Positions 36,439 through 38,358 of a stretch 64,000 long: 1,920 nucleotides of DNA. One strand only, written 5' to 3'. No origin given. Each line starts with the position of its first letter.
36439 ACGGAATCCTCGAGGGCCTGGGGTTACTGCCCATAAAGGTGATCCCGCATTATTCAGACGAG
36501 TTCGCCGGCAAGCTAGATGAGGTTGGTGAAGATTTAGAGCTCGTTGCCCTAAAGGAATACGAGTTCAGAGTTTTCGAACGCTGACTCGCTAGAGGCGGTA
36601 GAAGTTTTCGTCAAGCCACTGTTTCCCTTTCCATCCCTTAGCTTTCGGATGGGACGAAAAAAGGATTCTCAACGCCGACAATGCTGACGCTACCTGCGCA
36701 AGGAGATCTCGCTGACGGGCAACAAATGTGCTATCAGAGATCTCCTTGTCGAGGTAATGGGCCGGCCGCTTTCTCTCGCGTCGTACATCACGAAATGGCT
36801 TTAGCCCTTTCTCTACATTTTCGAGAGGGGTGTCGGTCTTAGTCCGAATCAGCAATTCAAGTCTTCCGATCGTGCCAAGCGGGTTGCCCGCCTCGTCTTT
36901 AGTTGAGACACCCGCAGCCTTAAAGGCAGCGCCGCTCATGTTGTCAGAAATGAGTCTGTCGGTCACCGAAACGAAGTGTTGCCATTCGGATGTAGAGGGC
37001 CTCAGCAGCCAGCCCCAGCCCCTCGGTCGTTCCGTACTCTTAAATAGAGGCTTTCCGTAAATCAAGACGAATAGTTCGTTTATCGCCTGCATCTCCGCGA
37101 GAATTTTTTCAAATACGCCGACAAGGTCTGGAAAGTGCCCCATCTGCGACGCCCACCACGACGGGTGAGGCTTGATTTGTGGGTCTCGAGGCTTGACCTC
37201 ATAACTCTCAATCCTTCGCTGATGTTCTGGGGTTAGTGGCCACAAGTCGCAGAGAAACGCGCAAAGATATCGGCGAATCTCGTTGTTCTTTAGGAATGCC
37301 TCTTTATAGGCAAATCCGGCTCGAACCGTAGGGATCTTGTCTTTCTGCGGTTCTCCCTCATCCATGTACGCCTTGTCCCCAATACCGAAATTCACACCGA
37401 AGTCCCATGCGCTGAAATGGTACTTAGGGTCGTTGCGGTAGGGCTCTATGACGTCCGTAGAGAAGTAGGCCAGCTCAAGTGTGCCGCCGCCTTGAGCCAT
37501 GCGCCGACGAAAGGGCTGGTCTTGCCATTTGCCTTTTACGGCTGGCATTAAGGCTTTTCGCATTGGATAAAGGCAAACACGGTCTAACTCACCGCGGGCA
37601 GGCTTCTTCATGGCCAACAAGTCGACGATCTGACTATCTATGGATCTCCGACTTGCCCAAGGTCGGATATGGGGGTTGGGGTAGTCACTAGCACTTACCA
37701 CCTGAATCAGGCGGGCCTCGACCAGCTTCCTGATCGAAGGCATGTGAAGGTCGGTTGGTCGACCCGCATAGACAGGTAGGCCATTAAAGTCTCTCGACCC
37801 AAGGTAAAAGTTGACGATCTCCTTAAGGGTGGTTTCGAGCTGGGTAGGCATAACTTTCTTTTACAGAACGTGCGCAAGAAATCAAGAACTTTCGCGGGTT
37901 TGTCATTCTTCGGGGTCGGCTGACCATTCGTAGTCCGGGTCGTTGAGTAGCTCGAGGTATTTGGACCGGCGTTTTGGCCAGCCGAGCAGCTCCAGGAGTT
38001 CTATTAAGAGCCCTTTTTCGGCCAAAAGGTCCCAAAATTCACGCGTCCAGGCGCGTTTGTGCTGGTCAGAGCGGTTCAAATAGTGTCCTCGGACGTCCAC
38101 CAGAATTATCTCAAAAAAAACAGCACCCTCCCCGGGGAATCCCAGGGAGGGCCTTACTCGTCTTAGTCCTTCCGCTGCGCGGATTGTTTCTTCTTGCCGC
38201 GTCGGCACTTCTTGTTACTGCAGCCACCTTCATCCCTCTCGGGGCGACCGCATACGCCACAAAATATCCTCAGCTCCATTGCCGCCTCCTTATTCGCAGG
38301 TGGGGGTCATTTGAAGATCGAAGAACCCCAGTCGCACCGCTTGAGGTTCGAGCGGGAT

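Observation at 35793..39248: Island at the 3' end of tRNA-Leu(UAG): S51 peptidase-like gene lacking a start, a 420-aa orphan protein, and a 38-aa CxxC peptide with its own terminator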

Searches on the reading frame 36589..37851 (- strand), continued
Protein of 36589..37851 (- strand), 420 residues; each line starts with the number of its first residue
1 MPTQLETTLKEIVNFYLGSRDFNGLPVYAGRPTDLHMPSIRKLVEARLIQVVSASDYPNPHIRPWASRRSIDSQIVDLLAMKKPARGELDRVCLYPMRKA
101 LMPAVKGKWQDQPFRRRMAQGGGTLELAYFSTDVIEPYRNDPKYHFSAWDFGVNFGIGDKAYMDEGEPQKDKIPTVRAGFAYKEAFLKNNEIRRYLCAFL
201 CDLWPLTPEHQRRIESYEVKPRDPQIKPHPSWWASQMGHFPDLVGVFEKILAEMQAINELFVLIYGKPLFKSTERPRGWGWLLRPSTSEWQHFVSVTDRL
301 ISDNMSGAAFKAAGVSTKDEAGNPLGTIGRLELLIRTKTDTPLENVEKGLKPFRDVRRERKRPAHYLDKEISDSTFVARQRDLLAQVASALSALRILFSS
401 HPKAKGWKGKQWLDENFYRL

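Call 58: search_solved_structures(query=A6, max_evalue=10, show_alignments=2)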
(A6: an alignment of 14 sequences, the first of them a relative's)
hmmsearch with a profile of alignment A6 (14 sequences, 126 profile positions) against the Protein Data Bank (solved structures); distinct sequences matched with E-value up to 10: 4.
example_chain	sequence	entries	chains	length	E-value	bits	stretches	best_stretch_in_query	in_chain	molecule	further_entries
3kng_A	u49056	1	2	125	0.14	15.4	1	53-85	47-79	SnoaB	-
2ril_A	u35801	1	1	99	0.15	15.3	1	65-88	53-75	Antibiotic biosynthesis monooxygenase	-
3kg0_A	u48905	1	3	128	0.15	15.3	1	53-85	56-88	SnoaB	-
3kg1_A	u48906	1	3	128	1.8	11.8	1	53-85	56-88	SnoaB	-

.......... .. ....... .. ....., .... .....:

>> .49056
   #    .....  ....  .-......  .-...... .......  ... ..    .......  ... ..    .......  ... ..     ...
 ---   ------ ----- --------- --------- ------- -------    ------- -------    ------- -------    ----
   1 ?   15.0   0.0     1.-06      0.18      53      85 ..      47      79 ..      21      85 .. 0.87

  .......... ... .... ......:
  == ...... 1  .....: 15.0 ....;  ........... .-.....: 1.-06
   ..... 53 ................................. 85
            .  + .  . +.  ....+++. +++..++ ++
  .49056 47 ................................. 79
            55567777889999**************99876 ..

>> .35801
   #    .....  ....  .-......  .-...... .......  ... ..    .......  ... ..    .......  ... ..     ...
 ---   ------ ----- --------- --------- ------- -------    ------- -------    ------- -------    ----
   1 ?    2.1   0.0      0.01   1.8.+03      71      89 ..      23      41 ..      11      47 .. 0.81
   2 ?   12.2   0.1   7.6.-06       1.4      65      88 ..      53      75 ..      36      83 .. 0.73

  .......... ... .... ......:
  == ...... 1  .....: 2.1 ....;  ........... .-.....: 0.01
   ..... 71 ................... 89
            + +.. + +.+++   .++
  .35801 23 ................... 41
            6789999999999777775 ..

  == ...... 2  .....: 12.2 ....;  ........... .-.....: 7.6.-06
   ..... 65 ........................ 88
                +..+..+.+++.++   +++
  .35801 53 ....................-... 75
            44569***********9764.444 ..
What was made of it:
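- On ABM (PF03992): The family profile against PDB finds SnoaB and an ABM protein at E 0.14-0.15 (call 58).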

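Call 64: search_protein_families(library=pfam, alignment_id=A2, max_evalue=1)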
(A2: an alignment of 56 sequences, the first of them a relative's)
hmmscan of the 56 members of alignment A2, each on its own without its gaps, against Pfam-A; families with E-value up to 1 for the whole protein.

A. member 1, P0001 (420 aa): 0 families

B. families by the number of members that match (of 56 scanned): 19 families
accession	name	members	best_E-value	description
PF20756.2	SusG_CBM58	5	0.061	Alpha-amylase SusG, CBM58 domain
PF11855.13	DUF3375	4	0.0019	Protein of unknown function (DUF3375)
PF17815.7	PDZ_3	4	0.052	PDZ domain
PF03241.18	HpaB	2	0.025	4-hydroxyphenylacetate 3-hydroxylase C terminal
PF18918.5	DUF5669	1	0.0078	Family of unknown function (DUF5669)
PF08945.15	Bclx_interact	1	0.015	Bcl-x interacting, BH3 domain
PF08535.16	KorB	1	0.06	KorB domain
PF18327.6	PRODH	1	0.085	Proline utilization A proline dehydrogenase N-terminal domain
PF05266.19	DUF724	1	0.085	Protein of unknown function (DUF724)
PF23186.1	DUF7059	1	0.087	Domain of unknown function (DUF7059)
PF10372.14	CdaS_N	1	0.1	Diadenylate cyclase CdaS, N-terminal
PF02208.21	Sorb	1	0.17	Sorbin homologous domain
PF07336.16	ABATE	1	0.18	Putative stress-induced transcription regulator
PF14479.11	HeLo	1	0.18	Prion-inhibition and propagation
PF22800.1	CFAP410_C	1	0.21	CFAP410 C-terminal domain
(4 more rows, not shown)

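Call 73: search_dna_similar(query=P0001, collection=plasmids, mode=protein, max_rows=15)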
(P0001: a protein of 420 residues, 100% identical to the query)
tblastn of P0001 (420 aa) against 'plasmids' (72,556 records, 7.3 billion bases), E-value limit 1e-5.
Records with a match: 3; places in all: 3; records where one place covers at least 80% of the query: 3.
Best place of each record, by identity: <60% 3.
By first word of the organism name: Mycobacterium 1; Agrobacterium 1; Tenacibaculum 1.
By predicted mobility (MOB-suite, as given by PLSDB): non-mobilizable 2; conjugative 1.
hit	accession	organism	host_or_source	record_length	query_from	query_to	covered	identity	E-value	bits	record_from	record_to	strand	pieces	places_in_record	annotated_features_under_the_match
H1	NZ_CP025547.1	Mycobacterium paragordonae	Homo sapiens,cultured bacteria,sputum ...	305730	5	408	96%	42.1%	3e-94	317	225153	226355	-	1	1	hypothetical protein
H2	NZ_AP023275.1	Agrobacterium vitis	Vitis vinifera,grapevine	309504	1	415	99%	29.8%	2e-34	143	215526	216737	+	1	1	AAA family ATPase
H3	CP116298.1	Tenacibaculum finnmarkense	Atlantic salmon (Salmo salar ...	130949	3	363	86%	25.1%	1e-20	102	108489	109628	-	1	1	hypothetical protein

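Call 74: search_dna_similar(query=P0001, collection=phages, mode=protein, max_rows=15)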
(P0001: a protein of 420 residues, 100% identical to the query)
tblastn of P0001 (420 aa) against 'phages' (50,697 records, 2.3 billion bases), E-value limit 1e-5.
No match.

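Call 75: get_annotated_region(hit=H1, flank=6000)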
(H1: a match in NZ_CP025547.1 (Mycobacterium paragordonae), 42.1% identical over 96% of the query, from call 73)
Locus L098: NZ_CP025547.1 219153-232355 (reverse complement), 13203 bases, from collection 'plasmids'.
description: Mycobacterium paragordonae strain 49061 plasmid unnamed1, complete sequence
organism: Mycobacterium paragordonae (NCBI taxid 1389713)
taxonomy: Bacteria; Actinomycetota; Actinomycetes; Mycobacteriales; Mycobacteriaceae; Mycobacterium; Mycobacterium paragordonae
host: -; source: Homo sapiens,cultured bacteria,sputum sample; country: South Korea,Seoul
typing (MOB-suite, as given by PLSDB): non-mobilizable
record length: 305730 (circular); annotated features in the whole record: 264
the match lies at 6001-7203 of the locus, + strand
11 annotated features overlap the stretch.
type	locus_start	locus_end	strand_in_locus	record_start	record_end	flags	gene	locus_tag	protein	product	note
CDS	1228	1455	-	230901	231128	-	-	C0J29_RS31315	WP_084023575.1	heavy-metal-associated domain-containing protein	-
CDS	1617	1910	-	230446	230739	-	-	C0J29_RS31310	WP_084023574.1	metal-sensitive transcriptional regulator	-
CDS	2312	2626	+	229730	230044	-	-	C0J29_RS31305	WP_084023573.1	PE family protein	-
CDS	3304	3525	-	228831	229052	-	-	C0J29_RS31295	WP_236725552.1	four-helix bundle copper-binding protein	-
CDS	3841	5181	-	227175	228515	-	-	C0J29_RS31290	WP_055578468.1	IS256 family transposase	-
CDS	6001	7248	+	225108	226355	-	-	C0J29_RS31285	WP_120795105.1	hypothetical protein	-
CDS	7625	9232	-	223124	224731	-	-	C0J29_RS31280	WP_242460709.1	zinc-ribbon domain-containing protein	-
CDS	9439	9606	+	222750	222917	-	-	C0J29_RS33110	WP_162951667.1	hypothetical protein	-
CDS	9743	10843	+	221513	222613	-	-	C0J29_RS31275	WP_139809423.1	hypothetical protein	-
CDS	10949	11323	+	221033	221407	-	-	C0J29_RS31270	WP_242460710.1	hypothetical protein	-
CDS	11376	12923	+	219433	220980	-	-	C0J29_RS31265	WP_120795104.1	IS1182 family transposase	-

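Call 76: get_annotated_region(hit=H2, flank=6000)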
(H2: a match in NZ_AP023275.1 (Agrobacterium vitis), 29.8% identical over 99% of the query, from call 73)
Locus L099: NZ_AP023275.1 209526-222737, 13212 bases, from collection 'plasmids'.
description: Agrobacterium vitis strain VAR06-30 plasmid pRvVAR0630b, complete sequence
organism: Agrobacterium vitis (NCBI taxid 373)
taxonomy: Bacteria; Pseudomonadota; Alphaproteobacteria; Hyphomicrobiales; Rhizobiaceae; Agrobacterium; Agrobacterium vitis
host: -; source: Vitis vinifera,grapevine; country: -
typing (MOB-suite, as given by PLSDB): conjugative; replicon rep_cluster_593; relaxase MOBQ; mating-pair formation MPF_T
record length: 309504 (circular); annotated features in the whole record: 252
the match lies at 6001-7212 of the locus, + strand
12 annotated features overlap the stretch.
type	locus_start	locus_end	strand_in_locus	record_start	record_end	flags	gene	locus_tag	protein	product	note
CDS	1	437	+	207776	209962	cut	-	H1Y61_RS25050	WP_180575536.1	hypothetical protein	-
CDS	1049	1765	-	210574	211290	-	-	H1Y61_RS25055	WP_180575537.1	IS6 family transposase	-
CDS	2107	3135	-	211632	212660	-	-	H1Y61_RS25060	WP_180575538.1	IS110 family transposase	-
CDS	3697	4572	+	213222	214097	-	-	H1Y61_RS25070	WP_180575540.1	hypothetical protein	-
CDS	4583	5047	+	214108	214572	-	-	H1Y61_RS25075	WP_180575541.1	hypothetical protein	-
CDS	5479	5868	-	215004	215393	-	-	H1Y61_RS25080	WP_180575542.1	hypothetical protein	-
CDS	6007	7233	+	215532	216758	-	-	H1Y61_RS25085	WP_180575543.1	AAA family ATPase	-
CDS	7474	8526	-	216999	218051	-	-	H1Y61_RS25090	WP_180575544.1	aldo/keto reductase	-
CDS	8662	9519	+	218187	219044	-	-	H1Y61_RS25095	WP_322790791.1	LysR family transcriptional regulator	-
CDS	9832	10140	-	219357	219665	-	-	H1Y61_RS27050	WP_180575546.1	hypothetical protein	-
CDS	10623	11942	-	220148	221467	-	-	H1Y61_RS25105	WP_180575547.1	cation:dicarboxylase symporter family transporter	-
CDS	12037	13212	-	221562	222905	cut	pcaB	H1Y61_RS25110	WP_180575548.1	3-carboxy-cis,cis-muconate cycloisomerase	-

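Call 104: search_protein_families(library=padloc, alignment_id=A5, max_evalue=0.00001)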
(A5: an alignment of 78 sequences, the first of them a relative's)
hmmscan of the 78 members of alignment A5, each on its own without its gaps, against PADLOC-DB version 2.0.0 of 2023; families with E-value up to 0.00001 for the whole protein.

A. member 1, L001:4878-5993:+ (372 aa): 0 families

B. families by the number of members that match (of 78 scanned): 144 families (the first 25 are shown)
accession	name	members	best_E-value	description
PDLC04168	GajA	1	1.7e-159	-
PDLC04947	PDC-S19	1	4.5e-149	-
PDLC04173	GajB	1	2.4e-120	-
PDLC03040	REase_I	1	2.1e-119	Type I restriction enzyme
PDLC03750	RT_UG13b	1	4.9e-111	DRT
PDLC04951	PDC-S19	1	7.2e-92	-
PDLC04169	GajA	1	4.9e-70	-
PDLC03044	REase_I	1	5.8e-65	Type I restriction enzyme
PDLC03041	REase_I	1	6.1e-65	Type I restriction enzyme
PDLC04171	GajB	1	2.7e-58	-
PDLC04170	GajA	1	1.8e-47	-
PDLC03048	REase_I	1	4.6e-47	Type I restriction enzyme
PDLC04172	GajB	1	1.1e-40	-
PDLC02334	AbiTii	1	4.1e-32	AbiTii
PDLC03046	REase_I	1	2.4e-30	Type I restriction enzyme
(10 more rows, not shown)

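Call 106: search_protein_families(library=pfam, alignment_id=A11, max_evalue=0.00001)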
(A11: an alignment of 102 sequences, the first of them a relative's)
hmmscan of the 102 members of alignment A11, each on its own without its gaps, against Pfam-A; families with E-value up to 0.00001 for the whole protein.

A. member 1, L001:7394-9730:+ (779 aa): 3 families
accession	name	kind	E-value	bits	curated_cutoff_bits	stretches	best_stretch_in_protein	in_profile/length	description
PF17164.10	DUF5122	-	4.1e-58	193.8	27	5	224-259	1-36/36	Domain of unknown function (DUF5122) beta-propeller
PF13472.12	Lipase_GDSL_2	-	1.3e-11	45.7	32.9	1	440-684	2-156/178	GDSL-like Lipase/Acylhydrolase family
PF00657.28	Lipase_GDSL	-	3.3e-07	31.1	23.6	1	437-573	1-117/208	GDSL-like Lipase/Acylhydrolase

B. families by the number of members that match (of 102 scanned): 49 families (the first 25 are shown)
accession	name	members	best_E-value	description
PF13602.12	ADH_zinc_N_2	2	3.4e-28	Zinc-binding dehydrogenase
PF02661.23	Fic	2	3e-19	Fic/DOC family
PF00107.32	ADH_zinc_N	2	4.1e-16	Zinc-binding dehydrogenase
PF13384.12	HTH_23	2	1.9e-06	Homeodomain-like domain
PF07505.17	DUF5131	1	5.2e-103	Protein of unknown function (DUF5131)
PF22548.2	AEP-TOTE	1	1.4e-78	TOTE conflict system, Archaeo-Eukaryotic Primase domain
PF17164.10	DUF5122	1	4.1e-58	Domain of unknown function (DUF5122) beta-propeller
PF00145.23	DNA_methylase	1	2.3e-53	C-5 cytosine-specific DNA methylase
PF01266.30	DAO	1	4.8e-47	FAD dependent oxidoreductase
PF01902.24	Diphthami_syn_2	1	1e-41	Diphthamide synthase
PF02581.23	TMP-TENI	1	1.2e-41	Thiamine monophosphate synthase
PF06071.19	YchF-GTPase_C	1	1.2e-39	Protein of unknown function (DUF933)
PF00857.26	Isochorismatase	1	4.8e-39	Isochorismatase domain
PF01223.29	Endonuclease_NS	1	2.1e-32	DNA/RNA non-specific endonuclease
PF09566.16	RE_SacI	1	4e-30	SacI restriction endonuclease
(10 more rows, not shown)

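Call 107: search_protein_families(library=padloc, alignment_id=A11, max_evalue=1e-10)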
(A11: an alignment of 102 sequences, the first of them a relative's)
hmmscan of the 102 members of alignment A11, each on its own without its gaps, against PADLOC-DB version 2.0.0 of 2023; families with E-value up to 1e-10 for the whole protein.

A. member 1, L001:7394-9730:+ (779 aa): 0 families

B. families by the number of members that match (of 102 scanned): 124 families (the first 25 are shown)
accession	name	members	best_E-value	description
PDLC05035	PDC-S53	1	0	-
PDLC03831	BovA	1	1.6e-227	-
PDLC04098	HerA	1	4.3e-191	-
PDLC04079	SIR2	1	2.5e-145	-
PDLC03963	SoFic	1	4.3e-115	-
PDLC04639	PDC-M41B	1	1.2e-113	-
PDLC00794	Cyclase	1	8.5e-113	oligonucleotide-cyclase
PDLC04569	PDC-M30B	1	2.3e-109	-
PDLC01465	PrimPol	1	8.4e-88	"CAS-I,CAS-II,CAS-III,CAS-IV,CAS-V,CAS-VI; associated"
PDLC04102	HerA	1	8.2e-86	-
PDLC00673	Effector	1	9.6e-84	2TM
PDLC00026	DruM2|DruM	1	2.7e-78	DNA cytosine methylase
PDLC04105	HerA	1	3.8e-77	-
PDLC04106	HerA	1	3.6e-73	-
PDLC00801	Cyclase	1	3e-72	oligonucleotide-cyclase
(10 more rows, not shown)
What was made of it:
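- The density and diversity of bona fide defence systems within two genes is high (calls 104, 107).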

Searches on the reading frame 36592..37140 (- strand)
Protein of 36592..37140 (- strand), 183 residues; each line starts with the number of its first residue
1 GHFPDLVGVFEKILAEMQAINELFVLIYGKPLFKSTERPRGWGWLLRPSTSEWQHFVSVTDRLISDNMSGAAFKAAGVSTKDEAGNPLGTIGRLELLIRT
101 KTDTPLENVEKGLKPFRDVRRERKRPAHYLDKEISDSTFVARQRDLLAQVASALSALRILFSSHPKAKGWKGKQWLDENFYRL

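Call 86: search_solved_structures(query=A9, max_evalue=10)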
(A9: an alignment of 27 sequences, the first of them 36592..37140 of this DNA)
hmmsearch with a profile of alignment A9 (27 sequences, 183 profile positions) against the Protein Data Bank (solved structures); distinct sequences matched with E-value up to 10: 5.
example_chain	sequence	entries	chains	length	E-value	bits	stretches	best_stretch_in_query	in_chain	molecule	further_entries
7osv_A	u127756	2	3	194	0.0031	20.4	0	105-151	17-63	DeNovoTIM6-SB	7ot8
8qkd_A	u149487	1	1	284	0.4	13.6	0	89-173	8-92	sc-CC-5-24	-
9qe0_D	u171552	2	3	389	0.66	12.8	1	42-70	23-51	JetB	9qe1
8pv4_CS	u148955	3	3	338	1.1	12.2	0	102-162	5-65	Pre-rRNA-processing protein IPI1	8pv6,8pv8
8qad_A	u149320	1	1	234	4.2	10.2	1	110-163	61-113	sc-apCC-6-LLIA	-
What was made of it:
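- Four of 56 members hit DUF3375 weakly, best E 0.0019 (call 64), and a JetB chain appears at E 0.66 (call 86).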

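Call 90: predict_structure(alignment_id=A9)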
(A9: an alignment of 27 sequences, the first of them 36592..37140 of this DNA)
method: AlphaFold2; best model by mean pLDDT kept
length: 183 residues; sequences in the alignment: 27
mean_pLDDT: 92.0   pTM: 0.88
mean pLDDT of the five models: 92.0, 90.1, 89.9, 89.7, 88.9
residues with pLDDT >= 90: 145; 70-90: 28; 50-70: 10; < 50: 0
segments of 3 or more residues with pLDDT < 50: none
pLDDT, mean of each block of 10 residues (from residue 1): 76 98 98 97 90 94 96 97 95 96 94 95 78 75 95 97 97 90 87
secondary structure, 60 per line:
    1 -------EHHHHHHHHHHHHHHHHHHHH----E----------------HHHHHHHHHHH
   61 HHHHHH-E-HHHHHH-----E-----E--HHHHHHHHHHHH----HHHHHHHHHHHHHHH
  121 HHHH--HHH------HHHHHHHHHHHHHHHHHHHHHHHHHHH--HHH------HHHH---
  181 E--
elements in order: H9-28 H50-66 H70-75 H90-101 H106-124 H136-162 H174-177

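Call 92: fold_search(model_id=the predicted structure, library=pdb)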
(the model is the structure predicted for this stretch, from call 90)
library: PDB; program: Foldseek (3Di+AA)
matches with E <= 10: 134; with E <= 0.001: 0
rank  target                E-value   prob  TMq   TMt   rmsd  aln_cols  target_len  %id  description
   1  5msj_U                7.6e-01  0.07  0.18  0.16  19.8       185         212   16  Mouse PA28alpha (released 2017-09-13)
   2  2e87                  1.4e+00  0.23  0.32  0.19  11.2       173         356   15  Crystal structure of hypothetical GTP-binding protein PH1320 from Pyrococcus horikoshii OT3, in complex with GDP (released 2007-07-24)
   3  3zqg_A                1.6e+00  0.09  0.24  0.21  15.0       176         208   10  Structure of Tetracycline repressor in complex with antiinducer peptide-TAP2 (released 2011-12-28)
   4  2hsb                  1.6e+00  0.12  0.24  0.29  12.2       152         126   16  Crystal structure of a hepn domain containing protein (af_0298) from archaeoglobus fulgidus at 1.95 A resolution (released 2006-08-15)
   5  2ns7_B                1.6e+00  0.09  0.24  0.23  14.0       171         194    9  How an in vitro selected peptide mimics the antibiotic tetracycline to induce TET repressor (released 2007-07-24)
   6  6sy4_A                1.7e+00  0.10  0.24  0.23  14.8       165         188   12  TetR in complex with the TetR-binding RNA-aptamer K1 (released 2020-02-05)
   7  5msj_Z                1.7e+00  0.06  0.19  0.17  18.9       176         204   16  Mouse PA28alpha (released 2017-09-13)
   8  6yr2_BBB              1.8e+00  0.09  0.23  0.22  15.4       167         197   10  TetR(D) soaked with Tigecycline P4(1)2(1)2 (released 2021-04-28)
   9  1z23_MODEL_1_A        1.9e+00  0.11  0.27  0.29  16.8       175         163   12  The serine-rich domain from Crk-associated substrate (p130Cas) (released 2005-04-05)
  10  5dqz_C                2.0e+00  0.03  0.14  0.10  18.1       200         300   14  Crystal Structure of Cas-DNA-PAM complex (released 2015-11-11)
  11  5yjc_B                2.2e+00  0.11  0.26  0.21  15.1       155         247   13  Structural insights into the CRISPR-Cas-associated ribonuclease activity of Staphylococcus epidermidis Csm6 (released 2018-10-17)
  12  4v2g_B                2.2e+00  0.09  0.24  0.23  14.6       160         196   12  Tetracycline repressor TetR(D) bound to chlortetracycline and iso- chlortetracycline (released 2014-12-10)
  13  2ije                  2.2e+00  0.06  0.22  0.19  17.1       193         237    8  Crystal Structure of the Cdc25 domain of RasGRF1 (released 2006-10-31)
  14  5msj_M                2.2e+00  0.04  0.18  0.17  18.9       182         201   15  Mouse PA28alpha (released 2017-09-13)
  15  7ohu_b                2.3e+00  0.11  0.31  0.17  10.9       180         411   15  Nog1-TAP associated immature ribosomal particles from S. cerevisiae after rpL2 expression shut down, population B (released 2021-11-03)
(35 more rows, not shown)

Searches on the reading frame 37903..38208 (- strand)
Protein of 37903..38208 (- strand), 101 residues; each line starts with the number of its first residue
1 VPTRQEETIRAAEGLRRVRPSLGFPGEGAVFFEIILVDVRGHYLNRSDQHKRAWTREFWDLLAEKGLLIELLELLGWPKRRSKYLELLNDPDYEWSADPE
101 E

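Call 6: search_protein_families(library=pfam, max_evalue=0.1, proteins=[window:37903-38208:-])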
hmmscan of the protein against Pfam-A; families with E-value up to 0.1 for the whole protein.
window:37903-38208:- (101 aa): 0 families

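Call 7: search_protein_families(library=ncbifam, max_evalue=0.1, proteins=[window:37903-38208:-])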
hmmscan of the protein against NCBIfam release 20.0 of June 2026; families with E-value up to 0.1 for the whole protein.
window:37903-38208:- (101 aa): 0 families

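Call 8: search_protein_families(library=phrogs, max_evalue=0.1, proteins=[window:37903-38208:-])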
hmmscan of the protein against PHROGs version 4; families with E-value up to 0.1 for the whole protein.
window:37903-38208:- (101 aa): 0 families

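Call 9: search_protein_families(library=padloc, max_evalue=0.1, proteins=[window:37903-38208:-])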
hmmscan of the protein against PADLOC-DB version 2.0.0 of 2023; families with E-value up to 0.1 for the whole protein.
window:37903-38208:- (101 aa): 0 families
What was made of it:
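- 37903..38100 (-): Doubtful 65-aa ORF. It has a GTG start and no Shine-Dalgarno sequence, and the longer 101-aa reading runs through the terminator. No Pfam, PHROGs or PADLOC match (calls 6-9).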
